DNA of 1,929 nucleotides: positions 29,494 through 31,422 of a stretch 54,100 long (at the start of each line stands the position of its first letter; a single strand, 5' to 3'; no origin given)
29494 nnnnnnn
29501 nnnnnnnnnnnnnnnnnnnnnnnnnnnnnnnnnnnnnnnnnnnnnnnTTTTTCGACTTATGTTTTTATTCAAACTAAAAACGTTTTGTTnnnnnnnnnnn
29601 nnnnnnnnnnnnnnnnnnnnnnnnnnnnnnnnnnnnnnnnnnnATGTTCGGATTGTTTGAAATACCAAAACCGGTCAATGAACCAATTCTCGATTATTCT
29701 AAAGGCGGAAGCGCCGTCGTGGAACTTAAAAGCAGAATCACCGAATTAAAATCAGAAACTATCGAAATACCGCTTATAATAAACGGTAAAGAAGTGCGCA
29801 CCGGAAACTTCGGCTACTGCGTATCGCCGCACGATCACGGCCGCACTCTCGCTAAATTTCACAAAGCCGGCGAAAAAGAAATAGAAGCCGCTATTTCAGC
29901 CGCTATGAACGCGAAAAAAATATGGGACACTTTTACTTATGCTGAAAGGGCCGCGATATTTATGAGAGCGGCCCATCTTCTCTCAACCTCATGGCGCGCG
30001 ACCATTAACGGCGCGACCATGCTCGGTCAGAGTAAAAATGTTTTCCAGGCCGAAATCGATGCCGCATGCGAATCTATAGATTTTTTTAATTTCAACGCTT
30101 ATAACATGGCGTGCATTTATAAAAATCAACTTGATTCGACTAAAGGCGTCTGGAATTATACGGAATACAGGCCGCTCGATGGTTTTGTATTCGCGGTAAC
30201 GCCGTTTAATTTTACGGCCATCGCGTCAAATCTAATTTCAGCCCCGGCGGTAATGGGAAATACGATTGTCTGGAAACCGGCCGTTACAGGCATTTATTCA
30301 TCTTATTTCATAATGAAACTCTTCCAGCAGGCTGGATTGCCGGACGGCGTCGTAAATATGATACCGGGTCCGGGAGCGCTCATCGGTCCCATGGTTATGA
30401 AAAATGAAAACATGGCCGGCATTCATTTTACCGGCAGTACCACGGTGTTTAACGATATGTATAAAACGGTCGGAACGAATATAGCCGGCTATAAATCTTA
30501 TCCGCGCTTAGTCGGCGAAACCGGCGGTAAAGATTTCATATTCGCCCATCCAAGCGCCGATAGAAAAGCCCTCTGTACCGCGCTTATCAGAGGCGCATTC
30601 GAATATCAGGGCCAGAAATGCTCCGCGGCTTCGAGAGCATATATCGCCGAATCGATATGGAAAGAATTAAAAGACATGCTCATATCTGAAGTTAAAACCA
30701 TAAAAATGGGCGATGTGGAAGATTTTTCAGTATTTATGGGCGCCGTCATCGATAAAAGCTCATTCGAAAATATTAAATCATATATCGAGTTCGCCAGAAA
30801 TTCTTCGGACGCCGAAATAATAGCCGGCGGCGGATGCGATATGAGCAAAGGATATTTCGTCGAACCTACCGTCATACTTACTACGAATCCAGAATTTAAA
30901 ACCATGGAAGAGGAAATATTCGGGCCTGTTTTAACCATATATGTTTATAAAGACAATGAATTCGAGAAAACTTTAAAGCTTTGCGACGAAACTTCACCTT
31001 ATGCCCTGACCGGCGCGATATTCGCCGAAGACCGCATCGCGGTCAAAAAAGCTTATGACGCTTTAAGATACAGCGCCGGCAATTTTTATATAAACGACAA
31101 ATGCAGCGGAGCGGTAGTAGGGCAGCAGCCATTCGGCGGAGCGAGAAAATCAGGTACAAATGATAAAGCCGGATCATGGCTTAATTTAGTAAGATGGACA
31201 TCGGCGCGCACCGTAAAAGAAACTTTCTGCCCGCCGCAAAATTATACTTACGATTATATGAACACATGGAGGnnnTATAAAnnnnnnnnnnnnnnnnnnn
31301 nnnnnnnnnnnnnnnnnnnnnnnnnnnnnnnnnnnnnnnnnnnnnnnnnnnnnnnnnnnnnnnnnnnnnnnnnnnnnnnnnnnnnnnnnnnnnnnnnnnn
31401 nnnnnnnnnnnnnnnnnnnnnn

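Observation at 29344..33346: Moco/Wco riboswitch leading an operon that starts with P5C dehydrogenase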

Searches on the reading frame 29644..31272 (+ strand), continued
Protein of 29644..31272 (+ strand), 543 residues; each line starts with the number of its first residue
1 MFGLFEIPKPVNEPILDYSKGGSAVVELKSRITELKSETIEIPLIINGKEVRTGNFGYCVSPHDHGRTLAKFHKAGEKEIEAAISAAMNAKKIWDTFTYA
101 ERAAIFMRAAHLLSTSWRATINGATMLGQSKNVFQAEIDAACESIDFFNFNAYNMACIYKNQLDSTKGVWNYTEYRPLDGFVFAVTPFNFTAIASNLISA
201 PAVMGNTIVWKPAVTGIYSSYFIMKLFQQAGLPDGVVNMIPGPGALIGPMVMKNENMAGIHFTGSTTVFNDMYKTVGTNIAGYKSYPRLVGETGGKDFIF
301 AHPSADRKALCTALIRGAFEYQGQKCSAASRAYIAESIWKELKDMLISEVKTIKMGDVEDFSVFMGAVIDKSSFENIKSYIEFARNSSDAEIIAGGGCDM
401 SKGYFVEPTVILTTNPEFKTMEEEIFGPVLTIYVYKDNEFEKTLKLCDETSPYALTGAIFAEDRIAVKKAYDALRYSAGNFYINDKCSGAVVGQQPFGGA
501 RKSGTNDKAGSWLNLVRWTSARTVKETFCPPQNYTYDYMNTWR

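Call 97: search_protein_families(library=pfam, proteins=[L052:527-2272:+, L052:2356-2898:+, L052:5202-7118:+, L069:127-813:+, L069:950-2725:+, L069:5044-6348:+, L069:6626-7489:+], max_evalue=0.0001)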
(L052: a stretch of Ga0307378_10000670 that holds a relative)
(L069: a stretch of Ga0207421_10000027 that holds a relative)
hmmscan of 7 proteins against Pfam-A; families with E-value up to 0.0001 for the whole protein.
L052:527-2272:+ (582 aa): 3 families
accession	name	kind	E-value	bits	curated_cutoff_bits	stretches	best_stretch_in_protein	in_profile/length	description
PF13570.13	Beta-prop_ACSF4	-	7.8e-39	134.4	133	2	112-336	37-268/329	Beta-alanine-activating enzyme, beta-propeller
PF13360.13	PQQ_2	-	1.2e-26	94.3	27.6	2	55-238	33-232/233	Outer membrane protein assembly factor BamB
PF25292.1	Beta-prop_CGLA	-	1.5e-06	28.4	26.8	0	134-198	44-111/316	Lambda-carrageenase beta-propeller domain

L052:2356-2898:+ (181 aa): 1 family
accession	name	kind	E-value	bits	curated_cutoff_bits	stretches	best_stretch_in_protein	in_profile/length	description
PF01966.28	HD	-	1.2e-09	38.9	22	1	20-94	2-90/116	HD domain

L052:5202-7118:+ (639 aa): 2 families
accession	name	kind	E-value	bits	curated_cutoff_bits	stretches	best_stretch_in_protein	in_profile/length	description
PF01314.23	AFOR_C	-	3.2e-113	379.2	27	1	221-605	3-385/385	Aldehyde ferredoxin oxidoreductase, domains 2 & 3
PF02730.20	AFOR_N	-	2.1e-72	243.5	29.8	1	8-205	2-198/199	Aldehyde ferredoxin oxidoreductase, N-terminal domain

L069:127-813:+ (229 aa): 1 family
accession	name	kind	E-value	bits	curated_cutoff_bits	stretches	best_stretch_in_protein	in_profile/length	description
PF00155.27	Aminotran_1_2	-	3.7e-50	171.6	19.7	1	3-224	133-361/361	Aminotransferase class I and II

L069:950-2725:+ (592 aa): 2 families
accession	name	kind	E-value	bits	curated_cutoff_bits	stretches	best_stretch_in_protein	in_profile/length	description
PF01314.23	AFOR_C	-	2e-113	379.9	27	1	230-592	6-378/385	Aldehyde ferredoxin oxidoreductase, domains 2 & 3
PF02730.20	AFOR_N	-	3.1e-77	259.3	29.8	1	12-211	1-198/199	Aldehyde ferredoxin oxidoreductase, N-terminal domain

L069:5044-6348:+ (435 aa): 3 families
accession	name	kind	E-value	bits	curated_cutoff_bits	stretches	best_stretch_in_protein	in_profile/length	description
PF13458.12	Peripla_BP_6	-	1.3e-37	130.7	31.7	1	61-397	21-333/343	Periplasmic binding protein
PF13433.12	Peripla_BP_5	-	1e-08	35.1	27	1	187-393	123-327/363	Periplasmic binding protein domain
PF01094.35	ANF_receptor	-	1.1e-05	25.2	25.4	1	65-393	6-341/353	Receptor family ligand binding region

L069:6626-7489:+ (288 aa): 1 family
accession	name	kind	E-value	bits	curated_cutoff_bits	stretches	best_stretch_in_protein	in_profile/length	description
PF02653.21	BPD_transp_2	-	5e-35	121.4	26.8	1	4-270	2-269/269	Branched-chain amino acid transport system / permease component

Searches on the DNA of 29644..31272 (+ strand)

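Call 63: search_rna_families(sources=[L043, L044, L045], threshold=gathering)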
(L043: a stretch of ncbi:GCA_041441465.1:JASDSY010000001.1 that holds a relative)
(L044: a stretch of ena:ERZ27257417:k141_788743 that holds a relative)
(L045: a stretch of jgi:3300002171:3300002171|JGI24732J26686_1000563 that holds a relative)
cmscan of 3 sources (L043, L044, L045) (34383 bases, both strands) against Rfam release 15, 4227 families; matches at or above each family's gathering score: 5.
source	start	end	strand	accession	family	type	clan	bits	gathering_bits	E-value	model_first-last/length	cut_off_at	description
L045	10451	13469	+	RF02541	LSU_rRNA_bacteria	Gene; rRNA;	CL00112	2783.8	50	0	1-2925/2925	no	Bacterial large subunit ribosomal RNA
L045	8852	10382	+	RF00177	SSU_rRNA_bacteria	Gene; rRNA;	CL00111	1564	50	0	1-1533/1533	no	Bacterial small subunit ribosomal RNA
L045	13521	13639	+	RF00001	5S_rRNA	Gene; rRNA;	CL00113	88.8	38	5.7e-18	1-120/120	no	5S ribosomal RNA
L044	2096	2230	+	RF01055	Molybdenum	Cis-reg; riboswitch;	-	70.6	36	2.8e-15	1-135/135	no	Molybdenum/Tungsten riboswitch aptamer (Moco RNA motif)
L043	6706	6840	+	RF01055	Molybdenum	Cis-reg; riboswitch;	-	70.2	36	3.7e-15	1-135/135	no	Molybdenum/Tungsten riboswitch aptamer (Moco RNA motif)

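Call 76: search_rna_families(sources=[L095, L078], threshold=gathering, show_alignments=1)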
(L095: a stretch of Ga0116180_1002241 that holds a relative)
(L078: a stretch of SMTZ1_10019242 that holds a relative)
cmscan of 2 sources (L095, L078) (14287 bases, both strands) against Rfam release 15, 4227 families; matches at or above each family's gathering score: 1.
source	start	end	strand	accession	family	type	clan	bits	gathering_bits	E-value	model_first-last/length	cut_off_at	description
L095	461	584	+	RF01055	Molybdenum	Cis-reg; riboswitch;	-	70.7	36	1.1e-15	1-135/135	no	Molybdenum/Tungsten riboswitch aptamer (Moco RNA motif)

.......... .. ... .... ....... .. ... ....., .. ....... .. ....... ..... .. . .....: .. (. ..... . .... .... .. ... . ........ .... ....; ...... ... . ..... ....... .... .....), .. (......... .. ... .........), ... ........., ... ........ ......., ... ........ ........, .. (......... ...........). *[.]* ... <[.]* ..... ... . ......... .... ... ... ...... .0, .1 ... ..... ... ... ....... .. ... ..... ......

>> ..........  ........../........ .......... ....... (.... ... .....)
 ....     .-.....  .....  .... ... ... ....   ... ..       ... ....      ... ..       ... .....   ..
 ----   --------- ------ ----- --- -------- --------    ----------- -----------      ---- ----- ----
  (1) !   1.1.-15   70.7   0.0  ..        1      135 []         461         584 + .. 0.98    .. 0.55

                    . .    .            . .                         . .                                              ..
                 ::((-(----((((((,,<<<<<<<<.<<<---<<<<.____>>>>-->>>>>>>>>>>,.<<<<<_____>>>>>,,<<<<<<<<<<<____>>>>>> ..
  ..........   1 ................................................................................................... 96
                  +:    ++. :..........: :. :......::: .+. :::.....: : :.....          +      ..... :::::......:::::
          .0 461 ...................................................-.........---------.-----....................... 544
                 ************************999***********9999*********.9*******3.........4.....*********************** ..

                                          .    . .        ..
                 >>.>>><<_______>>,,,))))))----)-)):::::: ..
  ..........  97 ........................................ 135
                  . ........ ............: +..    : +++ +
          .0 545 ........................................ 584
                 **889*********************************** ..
